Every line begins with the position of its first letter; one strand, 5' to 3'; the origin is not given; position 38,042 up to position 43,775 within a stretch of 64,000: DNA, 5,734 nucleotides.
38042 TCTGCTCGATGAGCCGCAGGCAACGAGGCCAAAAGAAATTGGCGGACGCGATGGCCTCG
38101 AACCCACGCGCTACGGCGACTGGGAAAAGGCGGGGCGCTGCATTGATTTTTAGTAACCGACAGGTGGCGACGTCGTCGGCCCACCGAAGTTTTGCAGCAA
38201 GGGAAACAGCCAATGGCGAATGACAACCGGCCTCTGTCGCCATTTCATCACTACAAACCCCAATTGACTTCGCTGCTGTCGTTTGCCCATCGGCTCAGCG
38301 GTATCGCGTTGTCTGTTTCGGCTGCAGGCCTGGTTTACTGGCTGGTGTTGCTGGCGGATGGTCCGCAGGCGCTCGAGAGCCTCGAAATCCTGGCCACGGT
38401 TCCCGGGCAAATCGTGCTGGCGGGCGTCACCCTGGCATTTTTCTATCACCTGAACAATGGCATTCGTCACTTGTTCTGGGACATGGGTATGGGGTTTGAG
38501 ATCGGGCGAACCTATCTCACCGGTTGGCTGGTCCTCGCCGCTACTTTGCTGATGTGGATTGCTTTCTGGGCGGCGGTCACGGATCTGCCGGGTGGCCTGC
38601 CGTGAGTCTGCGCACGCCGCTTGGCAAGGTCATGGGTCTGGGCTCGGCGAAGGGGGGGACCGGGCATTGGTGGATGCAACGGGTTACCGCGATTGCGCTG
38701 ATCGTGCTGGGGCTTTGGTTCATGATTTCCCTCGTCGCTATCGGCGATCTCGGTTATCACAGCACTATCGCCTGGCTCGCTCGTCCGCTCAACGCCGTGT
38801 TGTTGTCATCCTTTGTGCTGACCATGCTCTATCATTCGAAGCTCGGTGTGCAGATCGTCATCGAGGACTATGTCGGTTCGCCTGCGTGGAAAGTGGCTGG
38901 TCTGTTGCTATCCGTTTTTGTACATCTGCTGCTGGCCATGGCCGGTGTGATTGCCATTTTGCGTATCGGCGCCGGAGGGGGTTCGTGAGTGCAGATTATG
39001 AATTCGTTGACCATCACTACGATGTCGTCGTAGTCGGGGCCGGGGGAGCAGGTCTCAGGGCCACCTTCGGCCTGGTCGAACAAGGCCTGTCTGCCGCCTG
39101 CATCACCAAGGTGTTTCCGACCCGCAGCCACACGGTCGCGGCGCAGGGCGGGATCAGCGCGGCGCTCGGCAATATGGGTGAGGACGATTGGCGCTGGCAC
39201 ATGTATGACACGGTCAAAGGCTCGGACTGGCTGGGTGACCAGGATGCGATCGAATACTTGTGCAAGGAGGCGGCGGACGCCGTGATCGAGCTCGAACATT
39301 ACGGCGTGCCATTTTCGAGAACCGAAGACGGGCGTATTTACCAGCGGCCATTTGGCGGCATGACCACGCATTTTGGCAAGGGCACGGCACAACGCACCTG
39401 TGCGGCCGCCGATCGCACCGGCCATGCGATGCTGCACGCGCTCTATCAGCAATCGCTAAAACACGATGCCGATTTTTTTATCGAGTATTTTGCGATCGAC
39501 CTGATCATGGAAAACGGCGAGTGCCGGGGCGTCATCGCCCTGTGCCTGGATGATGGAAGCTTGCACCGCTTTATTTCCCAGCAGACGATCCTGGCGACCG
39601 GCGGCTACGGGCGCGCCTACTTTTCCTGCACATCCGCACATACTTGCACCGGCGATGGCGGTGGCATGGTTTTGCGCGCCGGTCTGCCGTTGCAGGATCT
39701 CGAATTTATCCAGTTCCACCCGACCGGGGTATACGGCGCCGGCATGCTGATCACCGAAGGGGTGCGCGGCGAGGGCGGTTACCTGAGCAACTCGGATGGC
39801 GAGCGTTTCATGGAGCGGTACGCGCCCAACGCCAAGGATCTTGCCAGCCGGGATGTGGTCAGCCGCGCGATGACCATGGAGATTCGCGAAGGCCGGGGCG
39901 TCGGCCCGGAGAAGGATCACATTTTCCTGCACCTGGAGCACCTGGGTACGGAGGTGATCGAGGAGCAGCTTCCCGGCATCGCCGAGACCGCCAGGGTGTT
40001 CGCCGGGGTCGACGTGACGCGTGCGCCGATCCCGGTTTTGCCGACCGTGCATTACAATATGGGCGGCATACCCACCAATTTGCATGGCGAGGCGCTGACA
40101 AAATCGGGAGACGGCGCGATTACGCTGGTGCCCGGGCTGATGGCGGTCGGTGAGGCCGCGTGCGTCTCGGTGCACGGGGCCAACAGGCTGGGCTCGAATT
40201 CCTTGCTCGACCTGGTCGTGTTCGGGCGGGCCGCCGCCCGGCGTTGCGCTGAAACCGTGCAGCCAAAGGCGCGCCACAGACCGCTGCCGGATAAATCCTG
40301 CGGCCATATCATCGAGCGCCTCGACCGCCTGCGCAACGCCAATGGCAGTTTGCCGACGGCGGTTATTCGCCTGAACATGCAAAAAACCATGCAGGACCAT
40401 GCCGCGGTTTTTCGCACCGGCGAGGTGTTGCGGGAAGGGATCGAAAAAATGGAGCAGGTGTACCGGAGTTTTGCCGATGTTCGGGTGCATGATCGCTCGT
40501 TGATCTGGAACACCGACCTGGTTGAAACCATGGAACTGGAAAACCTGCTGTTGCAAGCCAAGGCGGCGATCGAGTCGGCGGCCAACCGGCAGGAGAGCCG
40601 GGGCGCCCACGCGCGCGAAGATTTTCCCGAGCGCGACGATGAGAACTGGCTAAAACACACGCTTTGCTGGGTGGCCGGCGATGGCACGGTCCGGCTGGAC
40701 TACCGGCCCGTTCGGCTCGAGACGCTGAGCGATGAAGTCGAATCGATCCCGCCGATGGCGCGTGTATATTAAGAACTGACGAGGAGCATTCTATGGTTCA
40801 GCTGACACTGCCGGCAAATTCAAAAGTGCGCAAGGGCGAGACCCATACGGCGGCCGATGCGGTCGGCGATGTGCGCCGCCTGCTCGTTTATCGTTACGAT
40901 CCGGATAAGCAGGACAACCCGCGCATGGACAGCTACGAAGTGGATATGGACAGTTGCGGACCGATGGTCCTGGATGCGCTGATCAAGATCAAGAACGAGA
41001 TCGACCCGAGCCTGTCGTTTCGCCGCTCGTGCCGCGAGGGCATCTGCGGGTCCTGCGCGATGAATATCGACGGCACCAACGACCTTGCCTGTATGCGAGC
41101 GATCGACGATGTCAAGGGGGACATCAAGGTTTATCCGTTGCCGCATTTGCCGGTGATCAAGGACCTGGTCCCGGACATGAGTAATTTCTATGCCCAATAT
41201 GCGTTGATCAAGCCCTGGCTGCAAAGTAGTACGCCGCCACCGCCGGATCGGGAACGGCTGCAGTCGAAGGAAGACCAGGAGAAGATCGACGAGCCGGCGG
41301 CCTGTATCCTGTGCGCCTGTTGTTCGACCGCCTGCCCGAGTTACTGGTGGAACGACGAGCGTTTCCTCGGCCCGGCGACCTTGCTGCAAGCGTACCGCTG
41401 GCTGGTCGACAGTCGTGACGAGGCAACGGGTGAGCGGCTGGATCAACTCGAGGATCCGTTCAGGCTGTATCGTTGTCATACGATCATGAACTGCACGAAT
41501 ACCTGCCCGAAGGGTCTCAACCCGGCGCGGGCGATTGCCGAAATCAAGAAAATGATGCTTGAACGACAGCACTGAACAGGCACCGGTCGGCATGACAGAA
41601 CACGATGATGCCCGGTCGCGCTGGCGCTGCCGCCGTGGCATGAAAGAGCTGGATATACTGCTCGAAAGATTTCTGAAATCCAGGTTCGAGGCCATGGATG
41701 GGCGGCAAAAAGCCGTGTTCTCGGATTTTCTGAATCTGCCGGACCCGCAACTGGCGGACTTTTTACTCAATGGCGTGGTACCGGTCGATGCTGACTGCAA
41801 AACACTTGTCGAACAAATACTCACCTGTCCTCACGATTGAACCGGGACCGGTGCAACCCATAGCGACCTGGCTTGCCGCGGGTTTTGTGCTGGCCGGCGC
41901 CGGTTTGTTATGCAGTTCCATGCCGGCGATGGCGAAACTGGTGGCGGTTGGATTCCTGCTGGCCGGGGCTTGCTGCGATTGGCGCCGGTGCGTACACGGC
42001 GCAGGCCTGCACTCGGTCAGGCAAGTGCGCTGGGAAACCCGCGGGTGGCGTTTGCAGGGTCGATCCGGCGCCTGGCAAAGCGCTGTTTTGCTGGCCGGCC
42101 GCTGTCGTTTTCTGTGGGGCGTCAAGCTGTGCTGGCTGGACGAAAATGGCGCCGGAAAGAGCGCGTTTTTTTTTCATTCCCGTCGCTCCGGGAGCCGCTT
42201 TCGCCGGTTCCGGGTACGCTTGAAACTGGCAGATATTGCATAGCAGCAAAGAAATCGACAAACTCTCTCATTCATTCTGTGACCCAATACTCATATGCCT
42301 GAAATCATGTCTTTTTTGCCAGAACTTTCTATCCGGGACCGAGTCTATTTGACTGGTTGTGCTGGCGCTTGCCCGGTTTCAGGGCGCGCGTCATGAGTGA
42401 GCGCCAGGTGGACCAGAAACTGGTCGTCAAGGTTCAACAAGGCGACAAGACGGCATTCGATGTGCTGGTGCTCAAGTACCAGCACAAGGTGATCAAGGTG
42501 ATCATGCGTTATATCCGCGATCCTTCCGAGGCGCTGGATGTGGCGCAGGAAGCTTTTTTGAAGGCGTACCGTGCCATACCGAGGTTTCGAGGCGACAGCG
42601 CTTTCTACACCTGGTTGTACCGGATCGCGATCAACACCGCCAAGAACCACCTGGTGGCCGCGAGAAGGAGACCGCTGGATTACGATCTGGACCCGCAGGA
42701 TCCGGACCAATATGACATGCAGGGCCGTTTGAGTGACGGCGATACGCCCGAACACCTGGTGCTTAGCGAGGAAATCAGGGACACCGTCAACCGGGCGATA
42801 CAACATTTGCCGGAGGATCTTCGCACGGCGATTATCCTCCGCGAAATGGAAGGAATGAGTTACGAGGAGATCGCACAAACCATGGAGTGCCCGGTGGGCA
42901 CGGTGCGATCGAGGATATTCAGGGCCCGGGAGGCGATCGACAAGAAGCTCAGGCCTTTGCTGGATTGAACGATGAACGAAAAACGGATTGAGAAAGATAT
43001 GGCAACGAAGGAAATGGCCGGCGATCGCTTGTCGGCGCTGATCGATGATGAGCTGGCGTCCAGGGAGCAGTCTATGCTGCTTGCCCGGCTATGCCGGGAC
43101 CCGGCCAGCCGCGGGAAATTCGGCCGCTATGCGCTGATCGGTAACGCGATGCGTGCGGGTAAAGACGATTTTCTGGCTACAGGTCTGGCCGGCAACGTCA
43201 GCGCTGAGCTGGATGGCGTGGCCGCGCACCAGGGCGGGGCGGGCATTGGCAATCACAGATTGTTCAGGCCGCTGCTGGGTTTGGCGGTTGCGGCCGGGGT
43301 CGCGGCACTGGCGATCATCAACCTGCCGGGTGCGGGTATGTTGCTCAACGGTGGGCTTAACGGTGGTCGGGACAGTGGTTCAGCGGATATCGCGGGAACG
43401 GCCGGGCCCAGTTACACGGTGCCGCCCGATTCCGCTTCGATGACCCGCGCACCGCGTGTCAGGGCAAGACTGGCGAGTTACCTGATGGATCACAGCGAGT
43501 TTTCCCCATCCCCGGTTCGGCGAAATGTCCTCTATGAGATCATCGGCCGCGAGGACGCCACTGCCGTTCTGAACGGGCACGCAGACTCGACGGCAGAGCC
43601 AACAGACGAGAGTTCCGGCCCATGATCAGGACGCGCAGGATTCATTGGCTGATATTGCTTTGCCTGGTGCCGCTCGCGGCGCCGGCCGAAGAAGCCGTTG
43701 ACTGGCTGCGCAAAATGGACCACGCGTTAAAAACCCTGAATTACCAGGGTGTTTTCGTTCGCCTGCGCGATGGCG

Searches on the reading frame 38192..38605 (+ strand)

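Call 62: search_protein_families(library=pfam, max_evalue=0.00001, proteins=[window:38192-38605:+])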
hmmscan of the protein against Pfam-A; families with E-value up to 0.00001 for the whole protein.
window:38192-38605:+ (137 aa): 1 family
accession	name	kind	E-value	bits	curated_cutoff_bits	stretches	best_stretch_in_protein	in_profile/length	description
PF01127.27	Sdh_cyt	-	1.3e-23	83.9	25.8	1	10-124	2-121/122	Succinate dehydrogenase/Fumarate reductase transmembrane subunit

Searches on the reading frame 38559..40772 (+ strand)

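Call 62: search_protein_families(library=pfam, max_evalue=0.00001, proteins=[window:38559-40772:+])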
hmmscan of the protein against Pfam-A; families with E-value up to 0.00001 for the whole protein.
window:38559-40772:+ (737 aa): 2 families
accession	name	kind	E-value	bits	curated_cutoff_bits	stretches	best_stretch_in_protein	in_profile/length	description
PF00890.30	FAD_binding_2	-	3e-123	412.5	20.4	1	155-549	1-414/414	FAD binding domain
PF02910.25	Succ_DH_flav_C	-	5.7e-49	165.8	20.8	1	604-737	1-130/130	Fumarate reductase flavoprotein C-term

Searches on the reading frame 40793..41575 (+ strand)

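Call 62: search_protein_families(library=pfam, max_evalue=0.00001, proteins=[window:40793-41575:+])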
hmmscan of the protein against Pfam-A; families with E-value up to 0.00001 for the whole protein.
window:40793-41575:+ (260 aa): 4 families
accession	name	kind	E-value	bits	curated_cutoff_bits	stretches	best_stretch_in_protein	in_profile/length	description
PF13085.11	Fer2_3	-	1.2e-35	122.2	27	1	30-133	2-106/107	2Fe-2S iron-sulfur cluster binding domain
PF13534.11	Fer4_17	-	1.2e-10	42.2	22.2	1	170-243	1-61/61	4Fe-4S dicluster domain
PF13183.11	Fer4_8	-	6.9e-09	36.6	27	1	170-242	4-68/68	4Fe-4S dicluster domain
PF13237.11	Fer4_10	-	2.7e-08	34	25.5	1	165-239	3-53/53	4Fe-4S dicluster domain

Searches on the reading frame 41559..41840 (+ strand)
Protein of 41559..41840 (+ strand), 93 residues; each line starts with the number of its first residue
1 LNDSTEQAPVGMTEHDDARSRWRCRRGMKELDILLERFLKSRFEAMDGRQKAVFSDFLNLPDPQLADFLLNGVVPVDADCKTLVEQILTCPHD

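Call 62: search_protein_families(library=pfam, max_evalue=0.00001, proteins=[window:41559-41840:+])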
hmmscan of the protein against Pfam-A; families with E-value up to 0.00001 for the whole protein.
window:41559-41840:+ (93 aa): 1 family
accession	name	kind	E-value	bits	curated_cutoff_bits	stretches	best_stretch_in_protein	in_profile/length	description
PF03937.21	Sdh5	-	1.8e-19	69.9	27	1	18-88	1-73/76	Flavinator of succinate dehydrogenase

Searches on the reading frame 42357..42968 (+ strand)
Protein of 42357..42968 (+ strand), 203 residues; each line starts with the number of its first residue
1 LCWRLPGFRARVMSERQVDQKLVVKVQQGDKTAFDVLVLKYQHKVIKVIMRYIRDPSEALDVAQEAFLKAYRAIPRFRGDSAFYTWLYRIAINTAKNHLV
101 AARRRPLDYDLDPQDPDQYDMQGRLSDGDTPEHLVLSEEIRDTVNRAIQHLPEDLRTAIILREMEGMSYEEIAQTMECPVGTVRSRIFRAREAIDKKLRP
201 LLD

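Call 63: search_protein_families(library=pfam, max_evalue=0.00001, proteins=[window:42357-42968:+])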
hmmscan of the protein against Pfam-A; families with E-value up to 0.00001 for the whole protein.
window:42357-42968:+ (203 aa): 4 families
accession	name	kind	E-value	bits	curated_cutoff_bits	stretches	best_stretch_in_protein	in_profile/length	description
PF08281.18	Sigma70_r4_2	-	6.6e-20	70.9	25.7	1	144-193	4-53/54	Sigma-70, region 4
PF04542.20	Sigma70_r2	-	1.5e-19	70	24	1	37-105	1-71/71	Sigma-70 region 2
PF04545.22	Sigma70_r4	-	1.7e-10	40.7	24.1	1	147-193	1-47/50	Sigma-70, region 4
PF07638.17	Sigma70_ECF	-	7.1e-08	33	21.1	1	21-198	6-183/185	ECF sigma factor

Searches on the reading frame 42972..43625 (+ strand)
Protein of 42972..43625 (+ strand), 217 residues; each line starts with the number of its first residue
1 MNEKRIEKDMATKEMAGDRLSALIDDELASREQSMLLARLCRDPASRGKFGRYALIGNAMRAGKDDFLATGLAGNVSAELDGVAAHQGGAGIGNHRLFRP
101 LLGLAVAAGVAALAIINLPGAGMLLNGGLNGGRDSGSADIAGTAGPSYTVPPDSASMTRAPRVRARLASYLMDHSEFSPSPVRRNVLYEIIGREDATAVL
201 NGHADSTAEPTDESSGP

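Call 63: search_protein_families(library=pfam, max_evalue=0.00001, proteins=[window:42972-43625:+])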
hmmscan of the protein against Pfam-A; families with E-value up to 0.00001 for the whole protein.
window:42972-43625:+ (217 aa): 1 family
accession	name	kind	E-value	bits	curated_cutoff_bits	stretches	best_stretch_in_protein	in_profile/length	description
PF03872.18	RseA_N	-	7.2e-12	46.1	24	1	15-82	1-65/87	Anti sigma-E protein RseA, N-terminal domain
